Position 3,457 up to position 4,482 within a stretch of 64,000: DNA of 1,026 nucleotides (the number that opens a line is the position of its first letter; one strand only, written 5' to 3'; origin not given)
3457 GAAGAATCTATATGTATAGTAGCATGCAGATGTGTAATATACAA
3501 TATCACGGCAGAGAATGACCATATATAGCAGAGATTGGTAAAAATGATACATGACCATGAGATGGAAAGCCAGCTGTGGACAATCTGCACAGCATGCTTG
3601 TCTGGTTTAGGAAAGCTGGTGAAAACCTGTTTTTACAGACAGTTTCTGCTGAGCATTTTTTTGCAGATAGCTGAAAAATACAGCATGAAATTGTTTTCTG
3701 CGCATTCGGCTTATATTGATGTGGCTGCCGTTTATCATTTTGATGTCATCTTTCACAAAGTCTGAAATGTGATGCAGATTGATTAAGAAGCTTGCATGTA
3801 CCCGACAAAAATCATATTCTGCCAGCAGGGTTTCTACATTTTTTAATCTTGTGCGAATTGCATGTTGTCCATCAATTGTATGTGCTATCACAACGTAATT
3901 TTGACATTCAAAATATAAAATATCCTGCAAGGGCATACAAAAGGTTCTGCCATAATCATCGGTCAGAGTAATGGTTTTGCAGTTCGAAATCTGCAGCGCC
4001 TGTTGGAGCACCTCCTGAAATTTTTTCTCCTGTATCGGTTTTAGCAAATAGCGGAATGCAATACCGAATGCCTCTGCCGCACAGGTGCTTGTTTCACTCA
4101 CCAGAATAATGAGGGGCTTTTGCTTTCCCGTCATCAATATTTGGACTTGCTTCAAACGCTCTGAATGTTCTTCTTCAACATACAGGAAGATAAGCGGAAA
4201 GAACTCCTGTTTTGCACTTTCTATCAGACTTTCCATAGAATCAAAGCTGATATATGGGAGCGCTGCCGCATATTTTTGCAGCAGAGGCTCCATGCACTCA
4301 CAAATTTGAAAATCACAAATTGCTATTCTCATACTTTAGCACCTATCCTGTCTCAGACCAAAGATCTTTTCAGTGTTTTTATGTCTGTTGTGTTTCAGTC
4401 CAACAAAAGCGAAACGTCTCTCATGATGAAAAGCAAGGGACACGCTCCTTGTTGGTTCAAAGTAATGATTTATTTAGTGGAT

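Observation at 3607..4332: LytTR regulator with a pseudo-receiver domain in which Glu replaces the phospho-acceptor Asp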

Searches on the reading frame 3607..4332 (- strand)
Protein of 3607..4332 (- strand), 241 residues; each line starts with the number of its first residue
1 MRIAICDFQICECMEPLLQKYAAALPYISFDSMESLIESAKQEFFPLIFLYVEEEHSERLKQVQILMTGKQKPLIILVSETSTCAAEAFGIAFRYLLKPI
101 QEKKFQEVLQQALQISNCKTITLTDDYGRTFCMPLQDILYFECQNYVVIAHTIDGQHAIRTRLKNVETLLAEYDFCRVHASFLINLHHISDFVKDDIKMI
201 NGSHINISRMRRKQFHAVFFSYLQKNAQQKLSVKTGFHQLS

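Call 3: search_protein_families(library=pfam, proteins=[window:3607-4332:-], max_evalue=0.1)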
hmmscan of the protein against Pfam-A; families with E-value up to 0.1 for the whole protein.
window:3607-4332:- (241 aa): 2 families
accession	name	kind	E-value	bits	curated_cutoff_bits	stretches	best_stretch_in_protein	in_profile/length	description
PF04397.21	LytTR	-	1.8e-16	60.6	22.6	1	129-217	2-95/98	LytTr DNA-binding domain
PF11305.13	DUF3107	-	0.052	14.3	27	0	104-142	24-61/73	Protein of unknown function (DUF3107)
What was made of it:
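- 3607..4332 (-): Gene for the 241-aa regulator with a pseudo-receiver and a LytTR domain. LytTR Pfam hit in call 3.
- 3682..3948 (-): LytTR DNA-binding domain, residues 129-217. PF04397 E 1.8e-16 (call 3).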

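Call 4: search_protein_families(library=ncbifam, proteins=[window:3607-4332:-], max_evalue=0.1)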
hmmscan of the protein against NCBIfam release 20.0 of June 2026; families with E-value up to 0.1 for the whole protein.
window:3607-4332:- (241 aa): 5 families
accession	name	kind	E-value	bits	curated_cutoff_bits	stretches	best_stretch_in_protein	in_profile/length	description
NF008677.0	PRK11697.1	equivalog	2.9e-08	33.4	246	1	48-213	51-229/238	two-component system response regulator BtsR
NF010684.1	PRK14084.1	equivalog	4.7e-08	33.1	375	2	129-216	157-249/254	response regulator transcription factor LytR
NF046049.1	quorum_RR_AgrA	equivalog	0.0046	16.5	400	1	117-195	139-216/238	quorum-sensing response regulator AgrA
NF041832.1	near_NosP_CTERM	subfamily_domain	0.021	13.9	400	1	7-112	260-369/370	NahK/ErcS family hybrid sensor histidine kinase/response regulator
NF045891.1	ICE_Mbov_0400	subfamily_domain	0.062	13.5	55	0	26-54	13-40/152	Mbov_0400 family ICE element protein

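Call 10: find_homologous_proteins(query=window:3607-4332:-, max_evalue=0.00001)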
Query window:3607-4332:- (241 aa): 57 proteins with E <= 0.00001 among 311 candidates.
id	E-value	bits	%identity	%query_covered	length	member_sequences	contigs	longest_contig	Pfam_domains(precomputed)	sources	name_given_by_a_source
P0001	1.1e-155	534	100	100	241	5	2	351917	PF04397.22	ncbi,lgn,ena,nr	ncbi:MAG: LytTR family transcriptional regulator DNA-binding domain-containing protein [Butyricicocc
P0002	1.0e-133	462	86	100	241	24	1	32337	PF04397.22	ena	-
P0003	1.5e-114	399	78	94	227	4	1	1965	PF04397.22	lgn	-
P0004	2.4e-106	373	71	94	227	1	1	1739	PF04397.22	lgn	-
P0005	3.8e-94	333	65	94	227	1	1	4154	PF04397.22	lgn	-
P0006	1.1e-89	318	88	68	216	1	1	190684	-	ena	-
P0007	3.8e-84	300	60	94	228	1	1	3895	PF04397.22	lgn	-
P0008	2.5e-45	173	41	94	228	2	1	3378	PF04397.22,PF00072.31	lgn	-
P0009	1.8e-43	167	40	94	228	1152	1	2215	PF04397.22,PF00072.31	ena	-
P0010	1.9e-43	167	40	94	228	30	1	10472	PF04397.22,PF00072.31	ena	-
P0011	3.0e-43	166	39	94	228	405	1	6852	PF04397.22,PF00072.31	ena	-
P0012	1.5e-42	164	40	94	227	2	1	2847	PF04397.22,PF00072.31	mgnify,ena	mgnify:CR=1 FL=1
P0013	4.4e-39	153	39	94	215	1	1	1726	PF04397.22,PF00072.31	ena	-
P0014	3.0e-37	147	39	94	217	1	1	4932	PF04397.22,PF00072.31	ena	-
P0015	3.8e-36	143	38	94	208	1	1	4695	PF04397.22,PF00072.31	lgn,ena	-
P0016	2.0e-27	115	31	93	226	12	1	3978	PF04397.22,PF00072.31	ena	-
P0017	4.2e-22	97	30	93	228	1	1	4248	PF04397.22,PF00072.31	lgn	-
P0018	5.0e-19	87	27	93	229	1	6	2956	PF04397.22,PF00072.31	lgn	-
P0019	3.3e-18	84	29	93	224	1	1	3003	PF04397.22,PF00072.31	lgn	-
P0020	1.2e-14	73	30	93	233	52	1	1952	PF04397.22,PF00072.31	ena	-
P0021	5.5e-12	64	27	93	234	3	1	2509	PF04397.22,PF00072.31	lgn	-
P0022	8.7e-12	63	26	93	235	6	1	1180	PF04397.22,PF00072.31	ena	-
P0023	1.5e-11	63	33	50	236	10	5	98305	PF04397.22,PF00072.31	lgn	-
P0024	2.9e-11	62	31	86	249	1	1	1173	PF04397.22,PF00072.31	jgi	-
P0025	5.9e-11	61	31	86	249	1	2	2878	PF04397.22,PF00072.31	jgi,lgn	-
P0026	6.0e-11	61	24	93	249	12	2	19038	PF04397.22,PF00072.31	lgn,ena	-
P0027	1.1e-10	60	26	93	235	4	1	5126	PF04397.22,PF00072.31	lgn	-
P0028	5.1e-10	58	29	86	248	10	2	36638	PF04397.22,PF00072.31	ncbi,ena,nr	nr:LytTR family DNA-binding domain-containing protein [uncultured Dyadobacter sp.]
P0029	5.2e-10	58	25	93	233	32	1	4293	PF04397.22,PF00072.31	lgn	-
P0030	7.2e-10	57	28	92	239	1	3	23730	PF04397.22,PF00072.31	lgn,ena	-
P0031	1.2e-9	57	30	79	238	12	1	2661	PF04397.22,PF00072.31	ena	-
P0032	1.8e-9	56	33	59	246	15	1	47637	PF04397.22,PF00072.31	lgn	-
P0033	1.8e-9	56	23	93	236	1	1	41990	PF04397.22,PF00072.31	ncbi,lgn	-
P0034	2.9e-9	55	32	59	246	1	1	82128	PF04397.22,PF00072.31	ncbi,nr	ncbi:MAG: LytTR family DNA-binding domain-containing protein [Chitinophagales bacterium]|nr:LytTR fa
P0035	7.0e-9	54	28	93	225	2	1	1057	PF04397.22,PF00072.31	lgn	-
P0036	7.4e-9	54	28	86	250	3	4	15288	PF04397.22,PF00072.31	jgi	jgi:two-component system, LytTR family, response regulator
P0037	8.0e-9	54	29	84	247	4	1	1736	PF04397.22,PF00072.31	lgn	-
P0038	8.7e-9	54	28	63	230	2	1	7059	PF04397.22,PF00072.31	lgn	-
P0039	7.6e-8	51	28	87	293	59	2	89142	PF04397.22,PF00072.31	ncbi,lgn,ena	-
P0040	2.1e-7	49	27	93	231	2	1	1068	PF04397.22,PF00072.31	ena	-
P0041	2.1e-7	49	27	51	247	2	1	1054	PF04397.22,PF00072.31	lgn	-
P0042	2.5e-7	49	28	87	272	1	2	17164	PF04397.22,PF00072.31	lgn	-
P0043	2.9e-7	49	33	59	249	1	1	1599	PF04397.22,PF00072.31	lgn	-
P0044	3.3e-7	48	31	59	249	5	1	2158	PF04397.22,PF00072.31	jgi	jgi:two-component system, LytTR family, response regulator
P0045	4.2e-7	48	27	93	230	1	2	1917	PF04397.22,PF00072.31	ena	-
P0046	5.2e-7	48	27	89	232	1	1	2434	PF04397.22,PF00072.31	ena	-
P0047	5.6e-7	48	23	93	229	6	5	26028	PF04397.22,PF00072.31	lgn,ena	-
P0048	6.2e-7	48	28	91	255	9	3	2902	PF04397.22,PF00072.31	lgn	-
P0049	8.3e-7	47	25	90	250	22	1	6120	PF04397.22,PF00072.31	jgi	jgi:two-component system LytT family response regulator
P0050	1.1e-6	47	27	93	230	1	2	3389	PF04397.22,PF00072.31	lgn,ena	-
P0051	1.2e-6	47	27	93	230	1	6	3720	PF04397.22,PF00072.31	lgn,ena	-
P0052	1.3e-6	46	31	72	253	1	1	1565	PF04397.22,PF00072.31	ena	-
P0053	1.4e-6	46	31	63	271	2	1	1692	PF04397.22,PF00072.31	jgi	-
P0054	2.0e-6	46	32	51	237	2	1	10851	PF04397.22,PF00072.31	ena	-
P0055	2.5e-6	46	30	72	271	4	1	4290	PF04397.22,PF00072.31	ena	-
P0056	2.7e-6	45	27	91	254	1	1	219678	PF04397.22,PF00072.31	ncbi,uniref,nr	ncbi:LytR/AlgR family response regulator transcription factor [Autumnicola musiva]|uniref:LytTR fami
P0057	4.8e-6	45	27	93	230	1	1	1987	PF04397.22,PF00072.31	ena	-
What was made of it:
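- On Canonical two-component response regulator (CheY-like receiver): The database copies P0001-P0007 carry PF04397 only (call 10).
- Checked: There is no PF00072 hit at E<0.1 (call 3), while relatives at 41% identity or less carry PF00072 (call 10).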

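Call 11: search_solved_structures(query=window:3607-4332:-, max_evalue=1, show_alignments=5)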
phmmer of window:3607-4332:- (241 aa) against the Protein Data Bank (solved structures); distinct sequences matched with E-value up to 1: 8.
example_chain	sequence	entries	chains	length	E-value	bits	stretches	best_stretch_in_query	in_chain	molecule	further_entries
3d6w_A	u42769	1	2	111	0.00012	25.2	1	131-220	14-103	Methyl-accepting/DNA response regulator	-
2qv0_A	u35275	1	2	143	0.01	19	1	29-111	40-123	Protein mrkE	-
3bs1_A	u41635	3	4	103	0.063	16.4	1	131-192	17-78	Accessory gene regulator protein A | Accessory gene regulator A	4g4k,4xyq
4xqq_A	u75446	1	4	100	0.068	16.3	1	132-192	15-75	Accessory gene regulator A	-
4xqj_A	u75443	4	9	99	0.079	16.1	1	133-192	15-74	Accessory gene regulator A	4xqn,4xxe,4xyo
6swl_A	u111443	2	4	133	0.12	15.4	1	11-119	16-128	Two-component response regulator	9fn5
6ces_N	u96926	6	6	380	0.46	13.6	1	5-56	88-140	GATOR complex protein NPRL2 | GATOR1 complex protein NPRL2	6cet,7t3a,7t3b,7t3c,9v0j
8fw5_B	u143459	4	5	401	0.51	13.4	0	5-56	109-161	GATOR complex protein NPRL2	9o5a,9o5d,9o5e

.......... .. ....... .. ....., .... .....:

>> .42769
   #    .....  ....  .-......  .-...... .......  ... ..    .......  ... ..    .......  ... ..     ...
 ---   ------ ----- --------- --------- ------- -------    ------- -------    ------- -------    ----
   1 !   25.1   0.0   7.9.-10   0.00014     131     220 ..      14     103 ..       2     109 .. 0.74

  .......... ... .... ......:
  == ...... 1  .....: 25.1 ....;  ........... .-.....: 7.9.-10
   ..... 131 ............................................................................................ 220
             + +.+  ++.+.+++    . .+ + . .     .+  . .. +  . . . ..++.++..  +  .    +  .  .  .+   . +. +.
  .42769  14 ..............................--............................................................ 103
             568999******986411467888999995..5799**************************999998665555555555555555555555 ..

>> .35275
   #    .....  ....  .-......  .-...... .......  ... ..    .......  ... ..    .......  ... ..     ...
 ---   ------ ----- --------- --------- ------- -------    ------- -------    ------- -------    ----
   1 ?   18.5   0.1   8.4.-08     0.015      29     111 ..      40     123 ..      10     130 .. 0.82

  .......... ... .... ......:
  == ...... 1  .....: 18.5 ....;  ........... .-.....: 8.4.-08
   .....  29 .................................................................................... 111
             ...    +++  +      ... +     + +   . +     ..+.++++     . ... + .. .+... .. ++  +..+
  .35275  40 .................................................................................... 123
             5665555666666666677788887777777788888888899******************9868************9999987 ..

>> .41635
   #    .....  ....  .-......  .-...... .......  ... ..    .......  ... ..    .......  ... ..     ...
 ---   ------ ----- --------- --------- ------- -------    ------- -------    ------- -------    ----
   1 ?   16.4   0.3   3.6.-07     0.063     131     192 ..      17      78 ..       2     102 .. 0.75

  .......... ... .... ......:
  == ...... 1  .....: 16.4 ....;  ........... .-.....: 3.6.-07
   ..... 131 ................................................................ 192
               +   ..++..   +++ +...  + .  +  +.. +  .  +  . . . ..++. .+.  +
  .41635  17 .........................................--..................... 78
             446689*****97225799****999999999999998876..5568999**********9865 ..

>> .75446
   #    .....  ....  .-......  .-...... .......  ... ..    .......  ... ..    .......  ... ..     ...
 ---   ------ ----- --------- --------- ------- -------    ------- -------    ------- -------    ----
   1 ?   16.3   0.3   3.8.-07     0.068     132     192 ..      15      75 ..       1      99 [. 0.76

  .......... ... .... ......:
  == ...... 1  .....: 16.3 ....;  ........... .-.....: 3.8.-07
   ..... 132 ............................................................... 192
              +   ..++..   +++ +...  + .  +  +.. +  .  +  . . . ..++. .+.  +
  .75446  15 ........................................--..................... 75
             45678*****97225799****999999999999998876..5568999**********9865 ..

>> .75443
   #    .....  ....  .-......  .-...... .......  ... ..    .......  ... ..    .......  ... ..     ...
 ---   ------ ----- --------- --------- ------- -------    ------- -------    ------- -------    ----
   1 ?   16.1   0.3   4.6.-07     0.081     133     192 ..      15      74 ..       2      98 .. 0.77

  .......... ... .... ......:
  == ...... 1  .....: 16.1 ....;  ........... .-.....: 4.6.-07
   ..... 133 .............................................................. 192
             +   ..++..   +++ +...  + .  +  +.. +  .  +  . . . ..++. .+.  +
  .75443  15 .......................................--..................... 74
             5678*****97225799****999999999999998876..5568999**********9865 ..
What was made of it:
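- Checked: phmmer against MrkE (2qv0) gives the same register (call 11).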

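Call 14: find_encoding_contigs(protein=P0002, flank=8000, max_places=4)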
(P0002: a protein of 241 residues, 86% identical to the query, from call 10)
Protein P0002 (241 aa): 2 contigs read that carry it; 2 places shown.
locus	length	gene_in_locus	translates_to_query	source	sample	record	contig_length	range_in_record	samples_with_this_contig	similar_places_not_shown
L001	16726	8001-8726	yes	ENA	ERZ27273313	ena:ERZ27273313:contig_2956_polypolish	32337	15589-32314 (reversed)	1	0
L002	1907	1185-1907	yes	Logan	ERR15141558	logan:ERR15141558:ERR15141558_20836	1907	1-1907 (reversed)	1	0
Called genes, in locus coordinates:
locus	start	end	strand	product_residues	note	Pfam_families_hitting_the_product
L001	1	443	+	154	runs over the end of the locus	?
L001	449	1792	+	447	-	PF14501:HATPase_c_5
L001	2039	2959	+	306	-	PF00892:EamA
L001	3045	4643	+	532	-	PF07969:Amidohydro_3, PF01979:Amidohydro_1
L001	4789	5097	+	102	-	PF00085:Thioredoxin, PF00578:AhpC-TSA (weak), PF08534:Redoxin (faint), PF14595:Thioredoxin_9, PF13098:Thioredoxin_2, PF13905:Thioredoxin_8 (weak), PF13192:Thioredoxin_3 (weak)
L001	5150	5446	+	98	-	-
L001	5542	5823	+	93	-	PF00583:Acetyltransf_1, PF13508:Acetyltransf_7 (weak), PF14542:Acetyltransf_CG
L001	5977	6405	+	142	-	PF03965:Penicillinase_R (weak)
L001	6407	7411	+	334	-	PF05569:Peptidase_M56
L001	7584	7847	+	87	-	-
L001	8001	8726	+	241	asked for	PF04397:LytTR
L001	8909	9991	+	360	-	PF07833:Cu_amine_oxidN1 (faint)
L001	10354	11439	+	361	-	PF07833:Cu_amine_oxidN1 (weak)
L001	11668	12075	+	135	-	-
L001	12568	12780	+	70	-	-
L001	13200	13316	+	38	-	-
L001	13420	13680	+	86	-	-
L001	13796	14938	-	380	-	PF00465:Fe-ADH, PF13685:Fe-ADH_2, PF25137:ADH_Fe_C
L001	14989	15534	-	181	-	-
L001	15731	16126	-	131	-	PF17912:OB_MalK, PF17850:CysA_C_terminal (faint), PF08402:TOBE_2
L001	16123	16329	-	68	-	-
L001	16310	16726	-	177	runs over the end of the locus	PF02463:SMC_N (weak), PF03215:Rad17 (weak), PF00005:ABC_tran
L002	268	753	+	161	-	-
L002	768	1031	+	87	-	-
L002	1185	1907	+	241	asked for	PF04397:LytTR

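Call 15: find_encoding_contigs(protein=P0010, flank=8000, max_places=4)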
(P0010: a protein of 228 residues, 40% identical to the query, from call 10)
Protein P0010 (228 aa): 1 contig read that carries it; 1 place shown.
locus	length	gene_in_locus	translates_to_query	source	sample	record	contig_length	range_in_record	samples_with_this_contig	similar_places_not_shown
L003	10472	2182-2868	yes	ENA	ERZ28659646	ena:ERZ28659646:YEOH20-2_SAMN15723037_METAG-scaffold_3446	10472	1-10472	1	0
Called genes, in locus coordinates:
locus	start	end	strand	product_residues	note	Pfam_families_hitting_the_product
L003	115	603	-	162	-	PF04545:Sigma70_r4 (weak), PF18024:HTH_50 (weak)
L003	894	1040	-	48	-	-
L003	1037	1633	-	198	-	PF04647:AgrB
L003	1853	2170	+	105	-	PF13560:HTH_31, PF12844:HTH_19, PF01381:HTH_3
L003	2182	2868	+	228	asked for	PF00072:Response_reg, PF04397:LytTR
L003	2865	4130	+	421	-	PF14501:HATPase_c_5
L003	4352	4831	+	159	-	-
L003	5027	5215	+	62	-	-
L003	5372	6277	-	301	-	PF12642:TpcC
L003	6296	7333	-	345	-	PF13702:Lysozyme_like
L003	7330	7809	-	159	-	-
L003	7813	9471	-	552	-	-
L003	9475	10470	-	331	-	?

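Call 18: find_encoding_contigs(protein=P0005, flank=8000, max_places=4)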
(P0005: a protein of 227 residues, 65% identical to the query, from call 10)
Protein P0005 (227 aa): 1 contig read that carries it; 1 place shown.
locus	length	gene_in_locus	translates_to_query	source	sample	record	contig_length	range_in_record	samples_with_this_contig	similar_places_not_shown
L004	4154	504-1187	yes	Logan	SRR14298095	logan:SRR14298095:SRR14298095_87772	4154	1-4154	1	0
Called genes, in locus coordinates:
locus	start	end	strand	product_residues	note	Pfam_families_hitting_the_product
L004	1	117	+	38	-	?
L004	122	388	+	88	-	-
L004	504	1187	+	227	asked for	PF04397:LytTR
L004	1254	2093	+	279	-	-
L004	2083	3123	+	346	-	-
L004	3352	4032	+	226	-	-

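Call 19: find_encoding_contigs(protein=P0007, flank=8000, max_places=4)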
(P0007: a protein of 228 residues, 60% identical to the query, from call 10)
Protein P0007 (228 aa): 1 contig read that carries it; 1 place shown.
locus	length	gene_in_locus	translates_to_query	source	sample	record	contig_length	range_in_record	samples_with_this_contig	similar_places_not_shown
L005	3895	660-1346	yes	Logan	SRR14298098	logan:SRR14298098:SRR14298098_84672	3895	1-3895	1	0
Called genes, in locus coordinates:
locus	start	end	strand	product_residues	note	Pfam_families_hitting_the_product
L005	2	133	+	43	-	?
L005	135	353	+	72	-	-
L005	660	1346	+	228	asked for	PF04397:LytTR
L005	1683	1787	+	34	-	-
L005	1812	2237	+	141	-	-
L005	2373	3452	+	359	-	PF07833:Cu_amine_oxidN1 (faint)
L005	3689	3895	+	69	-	?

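Call 20: find_encoding_contigs(protein=P0008, flank=8000, max_places=4)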
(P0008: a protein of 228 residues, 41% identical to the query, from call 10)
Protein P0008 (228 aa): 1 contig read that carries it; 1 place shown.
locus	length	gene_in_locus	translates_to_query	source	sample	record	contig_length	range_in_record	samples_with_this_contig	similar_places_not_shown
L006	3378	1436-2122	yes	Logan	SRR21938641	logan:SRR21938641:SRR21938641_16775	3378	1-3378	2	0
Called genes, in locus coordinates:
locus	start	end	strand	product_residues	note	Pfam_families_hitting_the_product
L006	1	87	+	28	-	?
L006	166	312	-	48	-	-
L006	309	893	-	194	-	PF04647:AgrB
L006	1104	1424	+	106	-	PF13560:HTH_31, PF12844:HTH_19 (weak), PF01381:HTH_3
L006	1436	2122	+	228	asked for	PF00072:Response_reg, PF04397:LytTR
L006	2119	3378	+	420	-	?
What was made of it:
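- Closest known: AgrA / ComE / BlpR-type LytTR response regulators. Same: The nearest canonical relatives (40% identity) sit in agrB/agrD-like/AgrC-like loci (calls 15, 20).
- Relatives at about 40% identity are canonical response regulators in agrB/agrD-like/HTH/RR/AgrC-like loci (calls 15, 20).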
